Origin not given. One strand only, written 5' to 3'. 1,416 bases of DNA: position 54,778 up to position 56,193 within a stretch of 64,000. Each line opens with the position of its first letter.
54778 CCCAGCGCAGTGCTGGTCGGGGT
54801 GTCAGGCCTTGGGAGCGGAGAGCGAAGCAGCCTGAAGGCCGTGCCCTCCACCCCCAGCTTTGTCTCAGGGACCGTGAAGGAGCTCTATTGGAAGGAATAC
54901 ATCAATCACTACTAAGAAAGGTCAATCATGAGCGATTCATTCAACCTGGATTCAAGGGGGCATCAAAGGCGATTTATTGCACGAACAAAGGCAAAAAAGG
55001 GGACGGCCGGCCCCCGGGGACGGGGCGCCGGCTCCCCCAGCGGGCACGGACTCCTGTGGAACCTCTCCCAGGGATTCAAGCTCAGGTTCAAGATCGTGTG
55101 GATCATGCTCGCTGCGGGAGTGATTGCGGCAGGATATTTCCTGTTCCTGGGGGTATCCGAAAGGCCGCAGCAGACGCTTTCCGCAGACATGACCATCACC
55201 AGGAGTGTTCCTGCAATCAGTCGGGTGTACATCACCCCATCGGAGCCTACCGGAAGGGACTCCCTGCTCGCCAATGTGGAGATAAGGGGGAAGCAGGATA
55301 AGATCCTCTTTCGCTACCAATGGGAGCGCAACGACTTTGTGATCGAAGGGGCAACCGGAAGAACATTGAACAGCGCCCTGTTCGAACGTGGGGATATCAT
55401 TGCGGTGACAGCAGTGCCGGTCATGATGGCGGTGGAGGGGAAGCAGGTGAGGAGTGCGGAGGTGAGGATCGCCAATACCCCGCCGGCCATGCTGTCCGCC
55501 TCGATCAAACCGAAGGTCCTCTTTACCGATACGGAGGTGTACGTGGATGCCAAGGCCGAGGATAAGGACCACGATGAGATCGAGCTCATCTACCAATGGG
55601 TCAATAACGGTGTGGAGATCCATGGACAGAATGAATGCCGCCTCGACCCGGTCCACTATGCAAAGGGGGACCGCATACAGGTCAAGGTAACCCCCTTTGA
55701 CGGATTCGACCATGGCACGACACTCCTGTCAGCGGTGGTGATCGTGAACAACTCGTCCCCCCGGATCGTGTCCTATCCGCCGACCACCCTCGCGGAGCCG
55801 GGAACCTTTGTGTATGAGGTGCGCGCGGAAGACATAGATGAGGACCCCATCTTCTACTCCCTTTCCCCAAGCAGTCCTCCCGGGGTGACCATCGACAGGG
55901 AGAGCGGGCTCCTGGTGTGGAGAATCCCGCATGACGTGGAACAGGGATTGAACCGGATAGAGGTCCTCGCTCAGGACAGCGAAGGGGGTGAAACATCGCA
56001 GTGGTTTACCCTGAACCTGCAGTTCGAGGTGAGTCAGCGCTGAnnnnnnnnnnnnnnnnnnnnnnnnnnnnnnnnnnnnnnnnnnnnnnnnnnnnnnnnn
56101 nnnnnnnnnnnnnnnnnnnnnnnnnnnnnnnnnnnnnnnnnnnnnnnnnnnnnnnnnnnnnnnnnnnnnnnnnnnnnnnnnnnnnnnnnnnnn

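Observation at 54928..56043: Membrane-anchored Ig-repeat/He_PIG protein inserted between pilY1 and pilM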

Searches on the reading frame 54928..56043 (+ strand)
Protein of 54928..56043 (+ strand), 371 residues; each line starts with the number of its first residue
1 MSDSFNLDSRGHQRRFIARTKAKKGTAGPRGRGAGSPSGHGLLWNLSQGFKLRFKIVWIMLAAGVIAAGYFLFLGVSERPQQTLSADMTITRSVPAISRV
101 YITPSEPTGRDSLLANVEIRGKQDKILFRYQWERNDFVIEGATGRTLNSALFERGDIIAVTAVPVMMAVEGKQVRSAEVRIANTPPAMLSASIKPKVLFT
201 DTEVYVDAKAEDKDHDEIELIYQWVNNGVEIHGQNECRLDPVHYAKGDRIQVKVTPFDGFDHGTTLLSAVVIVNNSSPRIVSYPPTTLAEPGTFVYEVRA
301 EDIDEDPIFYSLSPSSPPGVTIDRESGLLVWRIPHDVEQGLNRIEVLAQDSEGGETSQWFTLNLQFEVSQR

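Call 5: search_protein_families(library=pfam, proteins=[window:54928-56043:+], max_evalue=0.01)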
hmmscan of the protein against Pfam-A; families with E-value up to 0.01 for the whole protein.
window:54928-56043:+ (371 aa): 3 families
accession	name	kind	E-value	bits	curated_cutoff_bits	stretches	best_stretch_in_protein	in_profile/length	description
PF05345.18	He_PIG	-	1e-06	29.5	24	1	281-363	5-94/96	Putative Ig domain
PF17963.7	Big_9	-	0.0015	19.8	23.6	0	276-362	2-88/89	Bacterial Ig domain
PF00028.23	Cadherin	-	0.0051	17.6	28.8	0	290-359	10-83/93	Cadherin domain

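Call 6: search_protein_families(library=ncbifam, proteins=[window:54928-56043:+], max_evalue=0.01)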
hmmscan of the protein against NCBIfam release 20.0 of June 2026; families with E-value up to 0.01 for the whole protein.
window:54928-56043:+ (371 aa): 1 family
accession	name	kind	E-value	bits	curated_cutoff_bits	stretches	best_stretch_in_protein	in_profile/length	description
NF040485.1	ZirU_fam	subfamily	0.008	16.3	100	0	197-257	33-94/210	ZirU family protein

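Call 7: find_homologous_proteins(query=window:54928-56040:+)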
Query window:54928-56040:+ (371 aa): 8 proteins with E <= 0.001 among 5700 candidates.
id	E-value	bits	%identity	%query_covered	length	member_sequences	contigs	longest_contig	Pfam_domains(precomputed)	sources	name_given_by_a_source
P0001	3.5e-247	837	100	100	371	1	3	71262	PF05345.19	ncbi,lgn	ncbi:MAG: cadherin repeat domain-containing protein [bacterium]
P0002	9.2e-219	744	88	100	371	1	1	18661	PF05345.19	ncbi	ncbi:MAG: Ig domain-containing protein [bacterium]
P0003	5.6e-213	724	86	100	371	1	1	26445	PF05345.19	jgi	-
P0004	1.4e-189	648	77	100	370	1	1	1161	PF05345.19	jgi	-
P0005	1.7e-98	348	45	100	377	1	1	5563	PF17963.8,PF05345.19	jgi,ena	-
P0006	8.2e-95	336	44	96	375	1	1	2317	-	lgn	-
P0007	2.9e-27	114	33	74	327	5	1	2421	PF17963.8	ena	-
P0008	9.8e-14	69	29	79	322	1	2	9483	PF17963.8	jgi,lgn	jgi:hypothetical protein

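Call 9: find_encoding_contigs(protein=P0002, flank=10000, max_places=3)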
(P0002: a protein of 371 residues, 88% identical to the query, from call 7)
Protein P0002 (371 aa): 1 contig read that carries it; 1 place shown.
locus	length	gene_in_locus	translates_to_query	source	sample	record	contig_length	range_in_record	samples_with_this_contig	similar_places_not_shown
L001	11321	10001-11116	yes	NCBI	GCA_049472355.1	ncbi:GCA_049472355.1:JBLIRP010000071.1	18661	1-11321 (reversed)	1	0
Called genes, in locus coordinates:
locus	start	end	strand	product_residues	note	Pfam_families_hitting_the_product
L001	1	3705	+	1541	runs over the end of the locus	PF19190:BACON_2, PF05567:T4P_PilY1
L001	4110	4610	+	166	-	-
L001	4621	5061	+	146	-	-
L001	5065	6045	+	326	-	-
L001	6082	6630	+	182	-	PF14341:PilX_N (weak)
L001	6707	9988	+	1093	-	PF00092:VWA (weak), PF05567:T4P_PilY1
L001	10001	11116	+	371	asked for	PF05345:He_PIG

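Call 10: find_encoding_contigs(protein=P0003, flank=10000, max_places=3)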
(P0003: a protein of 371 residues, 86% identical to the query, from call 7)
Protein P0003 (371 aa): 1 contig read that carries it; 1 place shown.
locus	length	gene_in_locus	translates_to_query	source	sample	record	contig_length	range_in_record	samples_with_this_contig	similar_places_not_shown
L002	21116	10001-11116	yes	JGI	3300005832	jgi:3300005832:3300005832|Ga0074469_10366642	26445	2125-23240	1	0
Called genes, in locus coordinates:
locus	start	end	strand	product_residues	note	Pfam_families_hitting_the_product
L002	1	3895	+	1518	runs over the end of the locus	PF19190:BACON_2, PF05567:T4P_PilY1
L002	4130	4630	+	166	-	-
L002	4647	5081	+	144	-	PF07963:N_methyl (weak)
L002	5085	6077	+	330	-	-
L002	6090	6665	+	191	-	PF14341:PilX_N (weak)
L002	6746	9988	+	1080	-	PF00092:VWA (weak), PF05567:T4P_PilY1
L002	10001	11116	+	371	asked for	PF05345:He_PIG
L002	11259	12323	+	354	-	PF06723:MreB_Mbl (faint), PF11104:PilM_2, PF14450:FtsA (weak)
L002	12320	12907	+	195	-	PF05137:PilN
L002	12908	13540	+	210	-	PF04612:T2SSM (weak), PF04350:PilO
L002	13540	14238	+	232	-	PF04351:PilP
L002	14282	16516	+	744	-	PF11741:AMIN (weak), PF21305:type_II_gspD_N0, PF07660:STN (weak), PF03958:Secretin_N, PF00263:Secretin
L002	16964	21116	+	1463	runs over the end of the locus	PF18565:Glyco_hydro2_C5 (faint), PF02369:Big_1 (weak), PF09134:Invasin_D3, PF02369:Big_1 (weak), PF09134:Invasin_D3, PF15902:Sortilin-Vps10 (weak)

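Call 11: find_encoding_contigs(protein=P0005, flank=10000, max_places=3)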
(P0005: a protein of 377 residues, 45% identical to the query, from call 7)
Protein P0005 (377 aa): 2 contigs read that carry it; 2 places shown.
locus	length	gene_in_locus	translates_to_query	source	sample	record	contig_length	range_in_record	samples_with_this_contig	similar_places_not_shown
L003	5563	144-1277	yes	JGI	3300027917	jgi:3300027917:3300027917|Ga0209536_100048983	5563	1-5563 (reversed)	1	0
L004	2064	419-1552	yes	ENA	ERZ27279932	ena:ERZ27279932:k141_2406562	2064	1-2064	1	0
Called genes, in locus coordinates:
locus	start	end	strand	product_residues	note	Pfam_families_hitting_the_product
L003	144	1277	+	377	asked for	PF17963:Big_9 (faint), PF05345:He_PIG (weak)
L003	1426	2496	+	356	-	PF11104:PilM_2, PF14450:FtsA (weak)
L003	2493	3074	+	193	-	PF05137:PilN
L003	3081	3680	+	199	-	PF04350:PilO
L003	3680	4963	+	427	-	PF04351:PilP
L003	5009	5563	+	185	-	?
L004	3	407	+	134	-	?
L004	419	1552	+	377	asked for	PF17963:Big_9 (faint), PF05345:He_PIG (weak)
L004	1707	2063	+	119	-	?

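Call 12: find_encoding_contigs(protein=P0008, flank=10000, max_places=3)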
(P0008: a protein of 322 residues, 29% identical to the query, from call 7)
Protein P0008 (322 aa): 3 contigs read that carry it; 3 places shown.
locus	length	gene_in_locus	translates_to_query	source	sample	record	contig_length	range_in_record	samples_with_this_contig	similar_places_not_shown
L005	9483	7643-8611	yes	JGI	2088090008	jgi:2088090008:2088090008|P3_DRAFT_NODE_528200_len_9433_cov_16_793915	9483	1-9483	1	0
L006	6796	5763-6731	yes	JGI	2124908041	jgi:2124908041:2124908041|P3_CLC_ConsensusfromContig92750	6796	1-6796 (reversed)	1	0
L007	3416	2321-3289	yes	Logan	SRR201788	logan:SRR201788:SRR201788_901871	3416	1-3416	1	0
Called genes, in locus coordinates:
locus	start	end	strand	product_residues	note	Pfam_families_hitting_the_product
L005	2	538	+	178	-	?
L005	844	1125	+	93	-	-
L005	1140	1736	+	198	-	-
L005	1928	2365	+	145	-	PF07963:N_methyl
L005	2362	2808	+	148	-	PF07963:N_methyl (weak)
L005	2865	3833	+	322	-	PF16074:PilW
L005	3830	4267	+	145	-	PF14341:PilX_N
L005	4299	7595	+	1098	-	PF05567:T4P_PilY1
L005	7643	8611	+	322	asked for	PF17963:Big_9 (weak)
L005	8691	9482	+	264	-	?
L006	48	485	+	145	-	PF07963:N_methyl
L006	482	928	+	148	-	PF07963:N_methyl (weak)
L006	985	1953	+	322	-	PF16074:PilW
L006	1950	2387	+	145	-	PF14341:PilX_N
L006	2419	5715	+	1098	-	PF05567:T4P_PilY1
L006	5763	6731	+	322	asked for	PF17963:Big_9 (weak)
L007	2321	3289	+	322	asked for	PF17963:Big_9 (weak)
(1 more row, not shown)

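Call 13: find_encoding_contigs(protein=P0007, flank=10000, max_places=3)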
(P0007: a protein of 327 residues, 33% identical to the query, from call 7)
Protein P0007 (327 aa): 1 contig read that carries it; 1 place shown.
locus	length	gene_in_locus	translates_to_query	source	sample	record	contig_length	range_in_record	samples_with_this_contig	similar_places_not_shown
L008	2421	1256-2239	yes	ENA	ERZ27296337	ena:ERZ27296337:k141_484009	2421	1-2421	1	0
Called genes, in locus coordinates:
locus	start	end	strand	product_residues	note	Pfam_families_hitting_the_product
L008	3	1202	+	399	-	?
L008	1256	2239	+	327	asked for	PF17963:Big_9 (faint)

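Call 14: find_encoding_contigs(protein=P0006, flank=10000, max_places=3)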
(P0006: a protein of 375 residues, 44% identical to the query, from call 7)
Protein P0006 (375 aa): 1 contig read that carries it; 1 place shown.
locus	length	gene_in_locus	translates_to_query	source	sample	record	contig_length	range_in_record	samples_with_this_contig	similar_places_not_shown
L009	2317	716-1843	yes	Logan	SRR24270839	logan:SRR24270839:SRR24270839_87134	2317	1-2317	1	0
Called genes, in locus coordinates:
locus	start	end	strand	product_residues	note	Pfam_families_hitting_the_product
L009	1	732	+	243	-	?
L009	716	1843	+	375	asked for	-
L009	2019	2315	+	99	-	?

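Call 25: search_protein_families(library=pfam, proteins=[L005:8691-9482:+, L008:3-1202:+, L009:1-732:+, L009:2019-2315:+, L004:3-407:+, L004:1707-2063:+], max_evalue=0.01)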
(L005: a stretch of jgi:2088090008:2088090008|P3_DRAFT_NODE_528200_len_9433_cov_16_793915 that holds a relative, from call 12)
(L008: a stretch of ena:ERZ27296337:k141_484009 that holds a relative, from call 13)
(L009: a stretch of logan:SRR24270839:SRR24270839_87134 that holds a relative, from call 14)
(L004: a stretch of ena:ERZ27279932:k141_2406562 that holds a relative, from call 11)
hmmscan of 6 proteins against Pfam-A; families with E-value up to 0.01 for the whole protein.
L005:8691-9482:+ (264 aa): 2 families
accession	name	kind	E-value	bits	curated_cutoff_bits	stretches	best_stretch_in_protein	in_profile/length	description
PF04551.19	GcpE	-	3e-81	273.5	32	1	7-209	1-203/343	GcpE protein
PF13378.12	MR_MLE_C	-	0.0012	19.1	29.4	1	64-137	85-160/219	Enolase C-terminal domain-like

L008:3-1202:+ (399 aa): 1 family
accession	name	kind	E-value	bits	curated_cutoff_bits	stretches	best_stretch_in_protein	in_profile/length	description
PF05567.17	T4P_PilY1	-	0.001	18.5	28.1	1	111-143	250-282/411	PilY1 beta-propeller domain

L009:1-732:+ (243 aa): 0 families

L009:2019-2315:+ (99 aa): 1 family
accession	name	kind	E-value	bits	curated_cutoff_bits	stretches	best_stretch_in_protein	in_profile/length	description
PF11104.14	PilM_2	-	4.1e-09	36.3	27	1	25-98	1-70/340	Type IV pilus assembly protein PilM;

L004:3-407:+ (134 aa): 0 families

L004:1707-2063:+ (119 aa): 1 family
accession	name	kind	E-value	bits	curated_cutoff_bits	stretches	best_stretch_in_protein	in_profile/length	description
PF11104.14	PilM_2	-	2.4e-19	69.9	27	1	9-118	1-107/340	Type IV pilus assembly protein PilM;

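Call 26: predict_structure(alignment_id=A1)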
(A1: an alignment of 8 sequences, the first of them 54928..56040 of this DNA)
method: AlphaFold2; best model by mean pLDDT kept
length: 371 residues; sequences in the alignment: 8
mean_pLDDT: 78.0   pTM: 0.58
mean pLDDT of the five models: 78.0, 77.3, 77.2, 77.1, 75.5
residues with pLDDT >= 90: 187; 70-90: 90; 50-70: 22; < 50: 72
segments of 3 or more residues with pLDDT < 50: 1-53, 75-91
pLDDT, mean of each block of 10 residues (from residue 1): 35 34 32 30 34 60 76 47 35 75 94 93 78 94 89 93 87 95 94 93 94 94 97 93 93 96 94 92 73 85 92 91 93 81 91 89 71 45
secondary structure, 60 per line:
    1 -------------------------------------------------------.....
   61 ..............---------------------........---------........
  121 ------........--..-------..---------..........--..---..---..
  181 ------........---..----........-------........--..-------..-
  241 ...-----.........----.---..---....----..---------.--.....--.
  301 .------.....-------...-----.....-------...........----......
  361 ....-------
elements in order: H56-74 E96-103 E113-120 E127-134 E157-166 E187-194 E204-211 E219-226 E249-257 E271-274 E293-297 E308-312 E320-322 E328-332 E340-350 E355-364

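Call 27: search_protein_representatives(alignment_id=A1)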
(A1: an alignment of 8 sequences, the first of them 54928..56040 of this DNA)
Query: 8 sequences, 372 profile positions. Proteins with E-value up to 0.001 (for the whole library): 54004; up to 1e-10: 24951; up to 1e-30: 7068. The best 150 are listed.
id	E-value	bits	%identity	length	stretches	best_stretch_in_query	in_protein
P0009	0.0e+00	2003.0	-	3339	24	94-312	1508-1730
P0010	0.0e+00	1673.0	-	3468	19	94-311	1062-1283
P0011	0.0e+00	1488.8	-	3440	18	99-281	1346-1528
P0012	0.0e+00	1484.9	-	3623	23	83-281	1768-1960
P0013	0.0e+00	1407.5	-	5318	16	91-367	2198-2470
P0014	0.0e+00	1317.6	-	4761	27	95-280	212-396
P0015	0.0e+00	1292.7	-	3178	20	99-284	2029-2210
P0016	0.0e+00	1215.3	-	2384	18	95-285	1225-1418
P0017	0.0e+00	1184.7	-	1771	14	94-282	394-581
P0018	0.0e+00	1184.3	-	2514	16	92-282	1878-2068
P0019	0.0e+00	1167.4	-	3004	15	94-284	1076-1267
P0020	0.0e+00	1164.4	-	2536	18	89-292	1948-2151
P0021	0.0e+00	1147.1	-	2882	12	94-281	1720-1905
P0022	0.0e+00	1097.1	-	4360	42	276-352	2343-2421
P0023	0.0e+00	1088.7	-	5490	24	275-366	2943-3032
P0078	5.2e-218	739.7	-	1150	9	118-280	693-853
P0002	4.5e-187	637.9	-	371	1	1-371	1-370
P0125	7.0e-185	630.7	-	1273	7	85-283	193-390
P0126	1.3e-184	629.9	-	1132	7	93-283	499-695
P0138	2.3e-179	612.5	-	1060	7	85-281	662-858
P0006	3.1e-174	595.7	-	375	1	1-371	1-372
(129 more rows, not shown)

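Call 28: search_protein_families(library=pfam, proteins=[P0078, P0138, P0126, P0017, P0125], max_evalue=0.001)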
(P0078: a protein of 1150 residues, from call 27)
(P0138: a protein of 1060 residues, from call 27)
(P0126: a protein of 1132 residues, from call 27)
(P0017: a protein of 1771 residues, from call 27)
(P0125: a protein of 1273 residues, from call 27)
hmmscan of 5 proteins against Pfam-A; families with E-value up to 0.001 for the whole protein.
P0078 (1150 aa): 0 families

P0138 (1060 aa): 6 families
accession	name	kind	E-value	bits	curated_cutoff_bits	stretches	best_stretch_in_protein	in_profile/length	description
PF12158.14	DUF3592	-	4.1e-17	63.1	25.3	0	226-288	5-77/84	Domain of unknown function (DUF3592)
PF03831.20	YjdM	-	7e-09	35.9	23.2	0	607-625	10-28/69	PhnA domain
PF19304.4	PGDH_inter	-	8.2e-09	36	27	0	718-745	55-82/119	D-3-phosphoglycerate dehydrogenase intervening domain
PF19116.6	DUF5801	-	9e-05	23.2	27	0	410-433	112-135/137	Domain of unknown function (DUF5801)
PF16115.10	DUF4831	-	0.0001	22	27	0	624-655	286-317/318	Domain of unknown function (DUF4831)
PF03785.20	Peptidase_C25_C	-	0.00086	19.5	25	0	512-557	22-67/79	Peptidase family C25, C terminal ig-like domain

P0126 (1132 aa): 3 families
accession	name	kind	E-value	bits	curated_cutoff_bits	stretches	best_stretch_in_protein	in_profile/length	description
PF23536.1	TraK_C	-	3.2e-06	27.7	28.5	0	239-290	21-72/110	TraK C-terminal domain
PF17963.7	Big_9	-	9.4e-06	26.9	23.6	0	403-490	1-87/89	Bacterial Ig domain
PF25298.1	Baculo_FP_2nd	-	0.00033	20.7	24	0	723-737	17-32/53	Baculovirus FP protein domain 2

P0017 (1771 aa): 3 families
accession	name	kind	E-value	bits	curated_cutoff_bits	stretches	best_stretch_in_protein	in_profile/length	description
PF16407.11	PKD_2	-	2e-05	25.4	39.2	0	863-906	25-69/157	PKD-like family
PF16820.11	PKD_3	-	0.0002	21.6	26.3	0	851-905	1-50/68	PKD-like domain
PF21027.3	Sde0182_C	-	0.00069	20.6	27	0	508-557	5-52/83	Cellulose-binding protein Sde0182, C-terminal domain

P0125 (1273 aa): 5 families
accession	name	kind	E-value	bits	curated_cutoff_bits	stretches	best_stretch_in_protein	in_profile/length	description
PF01839.29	FG-GAP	-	1.2e-29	102.1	22.1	4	874-911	1-37/37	FG-GAP repeat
PF13517.12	FG-GAP_3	-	3.5e-07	31.1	26.9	2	1053-1128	1-61/61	FG-GAP-like repeat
PF06832.18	BiPBP_C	-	5.2e-05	23.5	26.8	0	235-280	44-87/90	Penicillin-Binding Protein C-terminus Family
PF16820.11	PKD_3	-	0.00022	21.4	26.3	0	509-530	30-51/68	PKD-like domain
PF23167.1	DUF7057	-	0.00041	20.9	27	0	925-968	26-69/130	Domain of unknown function (DUF7057)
